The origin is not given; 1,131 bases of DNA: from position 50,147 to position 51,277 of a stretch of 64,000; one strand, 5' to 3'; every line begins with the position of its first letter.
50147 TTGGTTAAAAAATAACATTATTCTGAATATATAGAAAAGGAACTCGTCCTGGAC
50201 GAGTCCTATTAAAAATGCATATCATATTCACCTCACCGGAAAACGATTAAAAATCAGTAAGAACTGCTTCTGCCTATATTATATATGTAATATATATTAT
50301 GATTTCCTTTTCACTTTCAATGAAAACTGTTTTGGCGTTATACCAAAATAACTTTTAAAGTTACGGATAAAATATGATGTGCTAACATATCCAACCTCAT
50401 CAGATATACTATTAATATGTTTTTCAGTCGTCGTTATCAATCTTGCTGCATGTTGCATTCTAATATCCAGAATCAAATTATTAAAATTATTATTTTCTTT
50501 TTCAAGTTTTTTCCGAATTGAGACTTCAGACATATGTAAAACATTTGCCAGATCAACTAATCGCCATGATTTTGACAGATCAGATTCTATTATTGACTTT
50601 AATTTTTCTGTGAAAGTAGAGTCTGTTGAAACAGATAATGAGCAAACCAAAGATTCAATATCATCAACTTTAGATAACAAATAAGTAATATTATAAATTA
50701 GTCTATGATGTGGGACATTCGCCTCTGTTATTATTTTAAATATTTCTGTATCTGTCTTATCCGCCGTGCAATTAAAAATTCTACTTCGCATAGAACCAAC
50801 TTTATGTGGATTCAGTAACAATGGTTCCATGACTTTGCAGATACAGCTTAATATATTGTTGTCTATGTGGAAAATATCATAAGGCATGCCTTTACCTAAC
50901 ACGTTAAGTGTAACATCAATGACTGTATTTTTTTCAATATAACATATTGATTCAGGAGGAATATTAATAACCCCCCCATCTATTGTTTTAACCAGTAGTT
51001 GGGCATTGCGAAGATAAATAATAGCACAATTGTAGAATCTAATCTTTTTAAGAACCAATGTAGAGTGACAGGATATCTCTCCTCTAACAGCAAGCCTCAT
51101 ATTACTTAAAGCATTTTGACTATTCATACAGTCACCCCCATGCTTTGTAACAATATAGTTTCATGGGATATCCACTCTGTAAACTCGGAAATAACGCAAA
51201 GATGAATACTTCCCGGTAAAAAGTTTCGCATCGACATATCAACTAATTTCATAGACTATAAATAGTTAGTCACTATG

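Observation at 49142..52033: Pair of extremely AT-rich regulator genes (AraC-type and small LuxR-type) between the two protease genes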

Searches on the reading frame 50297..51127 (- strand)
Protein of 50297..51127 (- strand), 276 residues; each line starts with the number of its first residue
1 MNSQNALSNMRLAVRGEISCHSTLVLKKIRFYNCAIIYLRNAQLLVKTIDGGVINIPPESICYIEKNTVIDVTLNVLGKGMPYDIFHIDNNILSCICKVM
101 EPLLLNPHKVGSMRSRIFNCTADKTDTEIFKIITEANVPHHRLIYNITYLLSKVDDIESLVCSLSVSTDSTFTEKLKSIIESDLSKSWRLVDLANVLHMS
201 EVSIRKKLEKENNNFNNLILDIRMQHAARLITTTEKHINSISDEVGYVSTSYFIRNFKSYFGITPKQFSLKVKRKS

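Call 3: search_protein_families(library=pfam, proteins=[window:50297-51127:-], max_evalue=0.1)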
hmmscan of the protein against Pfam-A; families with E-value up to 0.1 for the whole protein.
window:50297-51127:- (276 aa): 2 families
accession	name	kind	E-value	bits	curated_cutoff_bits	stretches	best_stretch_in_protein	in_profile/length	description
PF12833.13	HTH_18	-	2.5e-15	57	33.6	1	193-268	1-77/80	Helix-turn-helix domain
PF00165.29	HTH_AraC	-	2.1e-13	50.5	26.6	1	233-268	6-40/42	Bacterial regulatory helix-turn-helix proteins, AraC family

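Call 4: search_protein_families(library=ncbifam, proteins=[window:50297-51127:-], max_evalue=0.1)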
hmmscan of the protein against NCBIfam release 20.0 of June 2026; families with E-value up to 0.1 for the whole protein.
window:50297-51127:- (276 aa): 31 families (the best 25 are shown)
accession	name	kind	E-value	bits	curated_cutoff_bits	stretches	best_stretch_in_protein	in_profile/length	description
NF011732.0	PRK15185.1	equivalog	9.7e-25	87.5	354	1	118-269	153-304/309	transcriptional regulator HilD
NF007407.0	PRK09940.1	equivalog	1.9e-22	80.1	348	1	172-271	135-233/253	transcriptional regulator YdeO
NF011733.0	PRK15186.1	equivalog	2.6e-19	69.7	403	1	26-268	31-278/291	AraC family transcriptional regulator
NF007432.1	PRK09978.1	equivalog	2.1e-18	66.5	500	1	175-272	146-243/274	DNA-binding transcriptional regulator GadX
NF011618.0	PRK15044.1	equivalog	3.8e-17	62.6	423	1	140-269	165-290/295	invasion transcriptional regulator HilC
NF049968.1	QhpR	equivalog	4e-16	59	250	1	168-268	182-283/284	AraC-like transcriptional regulator QhpR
TIGR04094.1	adjacent_YSIRK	equivalog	1.2e-12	47.5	200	1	170-268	284-382/383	YSIRK-targeted surface antigen transcriptional regulator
NF047788.1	TransRegPocR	equivalog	8.1e-12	45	500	1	160-273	179-292/296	transcriptional regulator PocR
NF052534.1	RzbtTranRegRhrA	equivalog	2.1e-11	43.7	500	1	42-268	88-307/312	rhizobactin biosynthesis transcriptional regulator RhrA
TIGR02297.1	HpaA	equivalog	6.3e-11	42.1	274.65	1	162-269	177-285/287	4-hydroxyphenylacetate catabolism regulatory protein HpaA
NF047455.1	TF_Staph_AryK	equivalog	1.1e-10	40.5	850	1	168-274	154-261/759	transcriptional regulator AryK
NF033869.1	viru_reg_Rsp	equivalog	2.2e-10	39.6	400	1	159-273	137-250/701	AraC family transcriptional regulator Rsp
NF053784.1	TranRegCyprAlk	equivalog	2.6e-09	36.9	500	1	155-269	221-334/336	transcriptional regulator CypR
NF040475.1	chlor_reg_RclR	equivalog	3.5e-09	36.4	400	1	185-273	191-280/284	reactive chlorine-specific transcriptional regulator RclR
NF007860.0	PRK10572.1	equivalog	2e-08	33.4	208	1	177-273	189-286/292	arabinose operon transcriptional regulator AraC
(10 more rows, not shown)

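Call 12: find_homologous_proteins(query=window:50297-51127:-, max_evalue=1e-10)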
Query window:50297-51127:- (276 aa): 65 proteins with E <= 1e-10 among 760 candidates.
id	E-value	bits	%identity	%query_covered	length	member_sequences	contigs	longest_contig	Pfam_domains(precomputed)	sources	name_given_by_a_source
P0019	6.4e-174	594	99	100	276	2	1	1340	PF12833.14,PF00165.30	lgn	-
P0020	1.3e-173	593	99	100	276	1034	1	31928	PF12833.14,PF00165.30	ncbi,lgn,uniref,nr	ncbi:AraC family transcriptional regulator [Escherichia coli]|uniref:AraC family transcriptional reg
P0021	6.9e-172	588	98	100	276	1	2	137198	PF12833.14,PF00165.30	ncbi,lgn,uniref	ncbi:AraC family transcriptional regulator [Salmonella enterica]|uniref:AraC family transcriptional 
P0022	8.8e-172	587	98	100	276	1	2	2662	PF12833.14,PF00165.30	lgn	-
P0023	1.1e-171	587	98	100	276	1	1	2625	PF12833.14,PF00165.30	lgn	-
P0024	2.9e-171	586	97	100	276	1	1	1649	PF12833.14,PF00165.30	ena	-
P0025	3.3e-171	585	98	100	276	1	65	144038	PF12833.14,PF00165.30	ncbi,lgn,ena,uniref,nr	ncbi:TPA: helix-turn-helix transcriptional regulator [Escherichia coli]|uniref:AraC family transcrip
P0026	3.9e-171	585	98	100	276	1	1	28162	PF12833.14,PF00165.30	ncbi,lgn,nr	ncbi:TPA: helix-turn-helix transcriptional regulator [Klebsiella pneumoniae subsp. ozaenae]|nr:helix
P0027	4.2e-171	585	98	100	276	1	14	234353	PF12833.14,PF00165.30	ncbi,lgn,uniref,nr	ncbi:helix-turn-helix transcriptional regulator [Klebsiella pneumoniae]|uniref:AraC family transcrip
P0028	4.3e-171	585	98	100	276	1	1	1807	PF12833.14,PF00165.30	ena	-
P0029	4.4e-171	585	97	100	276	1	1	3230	PF12833.14,PF00165.30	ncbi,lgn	ncbi:TPA: helix-turn-helix transcriptional regulator [Escherichia coli]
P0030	9.7e-171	584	98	100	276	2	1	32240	PF12833.14,PF00165.30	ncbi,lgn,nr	ncbi:TPA: AraC family transcriptional regulator [Klebsiella pneumoniae subsp. pneumoniae 1158]|nr:Ar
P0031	9.7e-171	584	98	100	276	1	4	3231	PF12833.14,PF00165.30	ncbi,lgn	ncbi:TPA: helix-turn-helix transcriptional regulator [Escherichia coli]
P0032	2.0e-170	583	97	100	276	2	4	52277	PF12833.14,PF00165.30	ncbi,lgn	ncbi:TPA: helix-turn-helix transcriptional regulator [Escherichia coli]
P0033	7.7e-169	578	100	96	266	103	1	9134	PF12833.14,PF00165.30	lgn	-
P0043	5.1e-126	437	71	99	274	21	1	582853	PF12833.14,PF00165.30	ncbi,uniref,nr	ncbi:AraC family transcriptional regulator [Citrobacter sp. Cb022]|uniref:AraC family transcriptiona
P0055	1.2e-108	380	65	99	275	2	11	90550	PF12833.14,PF00165.30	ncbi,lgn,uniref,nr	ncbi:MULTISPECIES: AraC family transcriptional regulator [Cronobacter]|uniref:AraC family transcript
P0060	1.7e-104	367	63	100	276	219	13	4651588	PF12833.14,PF00165.30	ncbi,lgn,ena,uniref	ncbi:helix-turn-helix domain-containing protein [Escherichia ruysiae]|uniref:helix-turn-helix domain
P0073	2.3e-78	281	50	100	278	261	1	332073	PF12833.14,PF00165.30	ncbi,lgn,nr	ncbi:helix-turn-helix transcriptional regulator [Escherichia coli]|nr:helix-turn-helix transcription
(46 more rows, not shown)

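Call 18: search_solved_structures(query=window:50297-51127:-, max_evalue=0.001)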
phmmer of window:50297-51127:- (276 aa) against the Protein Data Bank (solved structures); distinct sequences matched with E-value up to 0.001: 14.
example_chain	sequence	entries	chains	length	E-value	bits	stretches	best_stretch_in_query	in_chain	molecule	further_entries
6xiu_A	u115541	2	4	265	1.7e-30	109.6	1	23-269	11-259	Regulatory protein Rns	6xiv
9ca6_A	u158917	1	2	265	1.9e-30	109.5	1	35-269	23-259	Regulatory protein Rns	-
9ca5_A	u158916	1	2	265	2.3e-30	109.2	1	35-269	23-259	AraC-family, transcriptional regulator Rns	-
8vrq_A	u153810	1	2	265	3e-30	108.8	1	23-269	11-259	Regulatory protein Rns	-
8vst_A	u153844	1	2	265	3.6e-30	108.5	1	58-269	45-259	Regulatory protein Rns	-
9gfp_A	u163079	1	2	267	4.9e-30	108.1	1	28-269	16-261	HTH-type transcriptional activator CsvR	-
3mkl_A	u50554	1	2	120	6.7e-14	55.2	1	175-270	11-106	HTH-type transcriptional regulator gadX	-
6p7t_A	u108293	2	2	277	1.1e-13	54.5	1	58-269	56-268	Toxin co-regulated pilus virulence regulatory protein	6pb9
6p7r_A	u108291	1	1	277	1.8e-13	53.8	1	58-269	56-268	Toxin co-regulated pilus virulence regulatory protein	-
3gbg_A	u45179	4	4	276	2.2e-13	53.5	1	60-269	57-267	TCP pilus virulence regulatory protein | AraC family transcriptional regulator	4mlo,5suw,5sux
6swi_A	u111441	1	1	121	2.5e-09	40.3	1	177-269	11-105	Two-component response regulator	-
3lsg_A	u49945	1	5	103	8.7e-09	38.5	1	174-268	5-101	Two-component response regulator yesN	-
3oou_A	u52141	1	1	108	1.6e-06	31.1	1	172-268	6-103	Lin2118 protein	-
12aw_A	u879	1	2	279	4.7e-05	26.2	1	168-272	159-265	HYBRID TWO-COMPONENT SYSTEM PROTEIN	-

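Call 45: search_solved_structures(query=window:50297-51127:-, max_evalue=1e-25, show_alignments=2)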
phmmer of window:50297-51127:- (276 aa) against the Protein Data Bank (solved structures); distinct sequences matched with E-value up to 1e-25: 6.
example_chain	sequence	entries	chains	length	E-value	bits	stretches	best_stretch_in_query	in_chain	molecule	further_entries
6xiu_A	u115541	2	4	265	1.7e-30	109.6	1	23-269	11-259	Regulatory protein Rns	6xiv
9ca6_A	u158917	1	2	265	1.9e-30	109.5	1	35-269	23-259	Regulatory protein Rns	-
9ca5_A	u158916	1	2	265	2.3e-30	109.2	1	35-269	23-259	AraC-family, transcriptional regulator Rns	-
8vrq_A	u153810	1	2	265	3e-30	108.8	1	23-269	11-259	Regulatory protein Rns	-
8vst_A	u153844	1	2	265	3.6e-30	108.5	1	58-269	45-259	Regulatory protein Rns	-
9gfp_A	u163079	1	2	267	4.9e-30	108.1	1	28-269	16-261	HTH-type transcriptional activator CsvR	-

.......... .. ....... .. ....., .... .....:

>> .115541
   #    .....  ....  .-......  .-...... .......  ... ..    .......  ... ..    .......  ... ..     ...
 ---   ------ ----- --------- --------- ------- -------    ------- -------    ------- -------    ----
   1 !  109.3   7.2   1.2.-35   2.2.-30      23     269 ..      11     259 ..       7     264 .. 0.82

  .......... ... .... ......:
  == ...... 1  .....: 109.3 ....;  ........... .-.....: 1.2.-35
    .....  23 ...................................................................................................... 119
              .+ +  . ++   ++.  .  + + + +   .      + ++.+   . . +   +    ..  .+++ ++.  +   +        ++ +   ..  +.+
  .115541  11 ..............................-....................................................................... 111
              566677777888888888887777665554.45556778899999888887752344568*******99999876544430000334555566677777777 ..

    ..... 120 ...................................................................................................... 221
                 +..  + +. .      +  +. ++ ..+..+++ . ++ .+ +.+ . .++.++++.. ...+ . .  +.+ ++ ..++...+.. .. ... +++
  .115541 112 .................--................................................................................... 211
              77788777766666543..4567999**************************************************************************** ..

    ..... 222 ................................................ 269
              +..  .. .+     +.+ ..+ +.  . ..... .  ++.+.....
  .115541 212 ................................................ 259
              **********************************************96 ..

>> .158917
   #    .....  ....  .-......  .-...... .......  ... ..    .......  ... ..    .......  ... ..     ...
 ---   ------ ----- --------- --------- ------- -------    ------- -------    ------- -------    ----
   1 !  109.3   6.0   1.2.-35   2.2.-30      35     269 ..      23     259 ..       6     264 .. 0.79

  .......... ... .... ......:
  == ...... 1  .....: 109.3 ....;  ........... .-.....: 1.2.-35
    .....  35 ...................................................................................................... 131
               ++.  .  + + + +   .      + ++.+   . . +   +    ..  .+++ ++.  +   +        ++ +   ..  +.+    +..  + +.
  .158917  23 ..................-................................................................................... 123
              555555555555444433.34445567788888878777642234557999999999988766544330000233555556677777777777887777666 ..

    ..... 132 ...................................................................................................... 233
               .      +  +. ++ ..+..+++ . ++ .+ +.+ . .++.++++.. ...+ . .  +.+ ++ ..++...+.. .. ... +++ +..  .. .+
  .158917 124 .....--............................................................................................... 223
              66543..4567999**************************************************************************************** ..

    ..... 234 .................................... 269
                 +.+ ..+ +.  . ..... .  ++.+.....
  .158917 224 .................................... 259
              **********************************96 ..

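Call 49: find_encoding_contigs(protein=P0060, flank=7000, max_places=1)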
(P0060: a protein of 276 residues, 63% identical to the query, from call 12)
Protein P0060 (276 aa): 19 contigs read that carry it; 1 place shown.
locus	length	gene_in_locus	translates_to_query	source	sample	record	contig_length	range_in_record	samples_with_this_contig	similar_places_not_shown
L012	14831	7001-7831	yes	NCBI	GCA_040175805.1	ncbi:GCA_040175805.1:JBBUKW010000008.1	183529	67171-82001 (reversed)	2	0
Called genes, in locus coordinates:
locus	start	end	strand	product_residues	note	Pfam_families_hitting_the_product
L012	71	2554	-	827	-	PF13954:PapC_N, PF00577:Usher, PF13953:PapC_C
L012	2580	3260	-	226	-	PF00345:PapD_N, PF02753:PapD_C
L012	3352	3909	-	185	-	-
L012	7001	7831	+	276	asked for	PF12833:HTH_18, PF00165:HTH_AraC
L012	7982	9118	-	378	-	PF25917:BSH_RND, PF25954:Beta-barrel_RND_2 (weak)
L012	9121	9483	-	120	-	PF11742:DUF3302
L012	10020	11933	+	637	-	PF02378:PTS_EIIC, PF02302:PTS_IIB, PF00359:PTS_EIIA_2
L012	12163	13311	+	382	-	PF01232:Mannitol_dh, PF08125:Mannitol_dh_C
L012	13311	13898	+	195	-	PF05068:MtlR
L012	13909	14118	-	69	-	-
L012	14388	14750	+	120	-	PF10928:DUF2810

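Call 50: find_encoding_contigs(protein=P0073, flank=7000, max_places=1)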
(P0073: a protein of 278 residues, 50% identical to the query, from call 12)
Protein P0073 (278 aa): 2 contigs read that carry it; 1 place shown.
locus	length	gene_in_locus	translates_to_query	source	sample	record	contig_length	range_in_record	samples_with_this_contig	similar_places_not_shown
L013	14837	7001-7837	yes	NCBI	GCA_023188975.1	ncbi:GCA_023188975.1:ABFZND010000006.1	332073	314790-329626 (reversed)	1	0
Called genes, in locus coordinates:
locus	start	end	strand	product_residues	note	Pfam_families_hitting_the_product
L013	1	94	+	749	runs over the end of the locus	-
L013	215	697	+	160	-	PF00196:GerE (weak), PF08281:Sigma70_r4_2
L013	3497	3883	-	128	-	PF01527:HTH_Tnp_1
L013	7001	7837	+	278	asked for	PF12833:HTH_18, PF00165:HTH_AraC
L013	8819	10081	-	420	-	PF13356:Arm-DNA-bind_3, PF22022:Phage_int_M, PF00589:Phage_integrase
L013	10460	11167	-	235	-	PF04474:DUF554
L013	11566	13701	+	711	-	PF03709:OKR_DC_1_N, PF01276:OKR_DC_1, PF03711:OKR_DC_1_C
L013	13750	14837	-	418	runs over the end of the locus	PF03825:Nuc_H_symport, PF12832:MFS_1_like, PF07690:MFS_1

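Call 51: find_encoding_contigs(protein=P0055, flank=7000, max_places=1)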
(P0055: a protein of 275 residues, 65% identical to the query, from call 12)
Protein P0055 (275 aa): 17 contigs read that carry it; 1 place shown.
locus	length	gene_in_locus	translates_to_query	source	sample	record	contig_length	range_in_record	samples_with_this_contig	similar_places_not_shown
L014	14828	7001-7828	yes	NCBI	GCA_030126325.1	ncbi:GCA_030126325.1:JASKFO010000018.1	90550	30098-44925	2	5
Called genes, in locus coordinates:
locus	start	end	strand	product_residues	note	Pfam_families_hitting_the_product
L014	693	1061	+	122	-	PF28204:Dispersin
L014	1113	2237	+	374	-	-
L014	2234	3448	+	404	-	-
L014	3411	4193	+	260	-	-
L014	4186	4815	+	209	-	PF02463:SMC_N (faint), PF00005:ABC_tran, PF13304:AAA_21 (weak)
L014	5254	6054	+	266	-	-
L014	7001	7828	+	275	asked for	PF12833:HTH_18, PF00165:HTH_AraC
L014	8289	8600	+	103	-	PF09278:MerR-DNA-bind (weak)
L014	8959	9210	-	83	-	-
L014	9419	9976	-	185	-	PF12602:FinO_N, PF04352:ProQ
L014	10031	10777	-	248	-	PF05857:TraX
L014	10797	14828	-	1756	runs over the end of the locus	PF08751:TrwC, PF22232:TraI_hel_assoc_N, PF18272:ssDNA_TraI_N, PF18340:TraI_2B, PF13245:AAA_19, PF13604:AAA_30, PF07057:TraI_C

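Call 52: find_encoding_contigs(protein=P0043, flank=7000, max_places=1)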
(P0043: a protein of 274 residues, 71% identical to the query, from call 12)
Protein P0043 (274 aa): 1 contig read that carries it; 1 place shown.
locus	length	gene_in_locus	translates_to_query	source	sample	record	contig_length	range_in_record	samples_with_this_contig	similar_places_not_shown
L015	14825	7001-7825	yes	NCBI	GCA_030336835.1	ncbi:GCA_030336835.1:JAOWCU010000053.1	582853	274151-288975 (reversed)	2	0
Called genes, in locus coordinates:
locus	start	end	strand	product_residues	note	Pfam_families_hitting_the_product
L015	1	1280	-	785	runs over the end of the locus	PF13954:PapC_N, PF00577:Usher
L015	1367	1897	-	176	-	-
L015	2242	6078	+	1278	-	PF02395:Peptidase_S6, PF24078:Beta-sol_PIC_HAP1_IgA0_2nd, PF03797:Autotransporter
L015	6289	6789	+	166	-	-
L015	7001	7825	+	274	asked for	PF12833:HTH_18, PF00165:HTH_AraC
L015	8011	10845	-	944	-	PF03212:Pertactin, PF18883:AC_1, PF03797:Autotransporter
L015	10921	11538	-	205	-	PF27348:EcpR_N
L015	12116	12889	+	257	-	PF00486:Trans_reg_C (weak)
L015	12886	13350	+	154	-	PF27292:YqeJ_C (weak)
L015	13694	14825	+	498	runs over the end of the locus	PF03577:Peptidase_C69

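Call 67: search_dna_similar(query=window:50297-51127:-, collection=plasmids, mode=protein, rows=spread, max_rows=40, max_evalue=1e-10)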
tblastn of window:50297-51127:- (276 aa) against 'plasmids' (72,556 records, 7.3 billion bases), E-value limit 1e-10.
Records with a match: 672; places in all: 730; records where one place covers at least 80% of the query: 356.
Best place of each record, by identity: 95-99% 28; 80-90% 2; 60-80% 1; <60% 641.
By first word of the organism name: Escherichia 491; Shigella 108; Salmonella 41; Klebsiella 24; Enterobacter 2; Yersinia 2; Cronobacter 2; Providencia 1; Citrobacter 1.
By predicted mobility (MOB-suite, as given by PLSDB): conjugative 343; mobilizable 223; non-mobilizable 106.
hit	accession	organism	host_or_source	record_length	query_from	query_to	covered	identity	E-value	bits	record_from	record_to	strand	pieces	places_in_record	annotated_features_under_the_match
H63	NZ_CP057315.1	Klebsiella pneumoniae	culture,Pooled pig faecal samples ...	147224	1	276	100%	98.2%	2e-167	520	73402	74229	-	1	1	AraC family transcriptional regulator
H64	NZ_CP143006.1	Klebsiella pneumoniae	Homo sapiens,blood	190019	1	276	100%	98.2%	2e-167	520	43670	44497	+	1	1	AraC family transcriptional regulator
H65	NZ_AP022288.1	Escherichia coli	-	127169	24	274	91%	36.6%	6e-41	157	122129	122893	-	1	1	helix-turn-helix transcriptional regulator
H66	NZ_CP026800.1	Shigella flexneri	-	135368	28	274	89%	35.3%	2e-39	153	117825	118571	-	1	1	virF: AraC family invasion system transcriptional regulator VirF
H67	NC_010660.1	Shigella boydii CDC 3083-94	-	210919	28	274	89%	35.3%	2e-39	153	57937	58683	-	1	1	virF: AraC family invasion system transcriptional regulator VirF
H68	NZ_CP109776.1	Shigella sonnei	Homo sapiens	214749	28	274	89%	35.3%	2e-39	153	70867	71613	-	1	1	virF: AraC family invasion system transcriptional regulator VirF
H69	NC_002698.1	Shigella flexneri 5a str. M90T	-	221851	28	274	89%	35.3%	2e-39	153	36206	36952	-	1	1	virF: AraC family invasion system transcriptional regulator VirF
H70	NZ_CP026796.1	Shigella boydii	-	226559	28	274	89%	35.3%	2e-39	153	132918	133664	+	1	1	virF: AraC family invasion system transcriptional regulator VirF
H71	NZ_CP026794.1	Shigella flexneri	-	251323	28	274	89%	35.3%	2e-39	153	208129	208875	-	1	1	virF: AraC family invasion system transcriptional regulator VirF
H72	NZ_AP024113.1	Escherichia coli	Homo sapiens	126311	28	268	87%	36.0%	3e-34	138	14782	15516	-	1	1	helix-turn-helix domain-containing protein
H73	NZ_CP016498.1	Escherichia coli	Homo sapiens,urine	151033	28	268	87%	36.0%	3e-34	138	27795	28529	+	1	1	helix-turn-helix domain-containing protein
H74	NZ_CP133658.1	Escherichia coli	rodents,tissue sample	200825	29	276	90%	34.8%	9e-29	122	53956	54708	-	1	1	AraC family transcriptional regulator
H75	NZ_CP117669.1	Escherichia albertii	Sturnus vulgaris,whole organism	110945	19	274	93%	33.0%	1e-31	130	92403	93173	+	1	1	AraC family transcriptional regulator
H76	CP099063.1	Escherichia coli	culture,Pooled soil sample collected ...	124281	14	268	92%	31.6%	3e-22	103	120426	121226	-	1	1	AraC family transcriptional regulator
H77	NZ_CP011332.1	Escherichia coli O104:H4 str. C227-11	Homo sapiens,stool sample from a ...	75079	8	268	95%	30.2%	3e-19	94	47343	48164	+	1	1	aggR: aggregative adherence transcriptional regulator AggR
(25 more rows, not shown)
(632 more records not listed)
